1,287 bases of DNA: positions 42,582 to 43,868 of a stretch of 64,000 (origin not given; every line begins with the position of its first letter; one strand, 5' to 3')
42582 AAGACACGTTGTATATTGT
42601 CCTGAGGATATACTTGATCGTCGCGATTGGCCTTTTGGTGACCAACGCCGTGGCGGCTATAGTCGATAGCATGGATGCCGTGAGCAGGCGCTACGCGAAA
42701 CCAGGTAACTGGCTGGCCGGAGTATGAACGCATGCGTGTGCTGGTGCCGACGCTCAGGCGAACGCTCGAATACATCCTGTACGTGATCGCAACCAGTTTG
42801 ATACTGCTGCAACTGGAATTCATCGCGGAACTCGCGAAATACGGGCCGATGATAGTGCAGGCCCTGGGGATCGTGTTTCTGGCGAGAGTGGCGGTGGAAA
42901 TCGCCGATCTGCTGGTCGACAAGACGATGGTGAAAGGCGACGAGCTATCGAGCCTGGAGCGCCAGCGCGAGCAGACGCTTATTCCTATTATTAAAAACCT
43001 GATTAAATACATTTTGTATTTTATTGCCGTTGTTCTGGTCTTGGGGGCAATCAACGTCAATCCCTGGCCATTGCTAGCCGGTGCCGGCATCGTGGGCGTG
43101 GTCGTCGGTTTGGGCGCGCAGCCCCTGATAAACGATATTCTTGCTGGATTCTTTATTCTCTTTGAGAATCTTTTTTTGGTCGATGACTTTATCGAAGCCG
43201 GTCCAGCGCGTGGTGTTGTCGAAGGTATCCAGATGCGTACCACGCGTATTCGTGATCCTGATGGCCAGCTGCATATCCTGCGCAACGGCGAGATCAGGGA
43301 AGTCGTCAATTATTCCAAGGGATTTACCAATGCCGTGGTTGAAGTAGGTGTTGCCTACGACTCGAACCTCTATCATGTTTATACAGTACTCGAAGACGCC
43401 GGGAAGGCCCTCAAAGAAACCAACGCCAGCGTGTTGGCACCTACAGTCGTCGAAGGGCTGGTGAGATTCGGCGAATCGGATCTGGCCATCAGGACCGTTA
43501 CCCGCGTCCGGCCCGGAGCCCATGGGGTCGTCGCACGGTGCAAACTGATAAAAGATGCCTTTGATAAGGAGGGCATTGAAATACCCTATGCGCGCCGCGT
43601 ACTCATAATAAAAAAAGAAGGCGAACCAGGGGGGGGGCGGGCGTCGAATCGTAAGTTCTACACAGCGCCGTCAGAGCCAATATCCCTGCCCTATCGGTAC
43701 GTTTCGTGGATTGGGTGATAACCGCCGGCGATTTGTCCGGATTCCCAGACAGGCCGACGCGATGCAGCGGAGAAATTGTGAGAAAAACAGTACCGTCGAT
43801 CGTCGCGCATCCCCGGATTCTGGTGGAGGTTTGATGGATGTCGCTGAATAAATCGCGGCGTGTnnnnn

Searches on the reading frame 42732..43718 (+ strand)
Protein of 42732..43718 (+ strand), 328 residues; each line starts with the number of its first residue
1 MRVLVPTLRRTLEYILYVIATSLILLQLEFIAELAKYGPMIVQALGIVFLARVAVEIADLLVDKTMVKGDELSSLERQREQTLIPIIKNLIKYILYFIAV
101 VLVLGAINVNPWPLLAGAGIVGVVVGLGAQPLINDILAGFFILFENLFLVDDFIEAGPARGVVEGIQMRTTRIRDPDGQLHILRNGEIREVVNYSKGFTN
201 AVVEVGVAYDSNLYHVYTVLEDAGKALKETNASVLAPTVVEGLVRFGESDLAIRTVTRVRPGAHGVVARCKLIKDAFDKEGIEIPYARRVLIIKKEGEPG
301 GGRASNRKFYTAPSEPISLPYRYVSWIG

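Call 27: search_protein_families(library=pfam, proteins=[window:42732-43718:+], max_evalue=0.00001)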
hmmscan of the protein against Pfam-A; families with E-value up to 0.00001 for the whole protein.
window:42732-43718:+ (328 aa): 2 families
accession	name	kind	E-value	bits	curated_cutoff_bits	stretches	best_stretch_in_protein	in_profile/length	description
PF00924.24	MS_channel_2nd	-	6.8e-16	58.6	20.2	1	132-196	2-68/68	Mechanosensitive ion channel, beta-domain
PF21088.3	MS_channel_1st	-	6.4e-09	36.1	23.1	1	89-130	1-42/42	Mechanosensitive ion channel, transmembrane helices 2/3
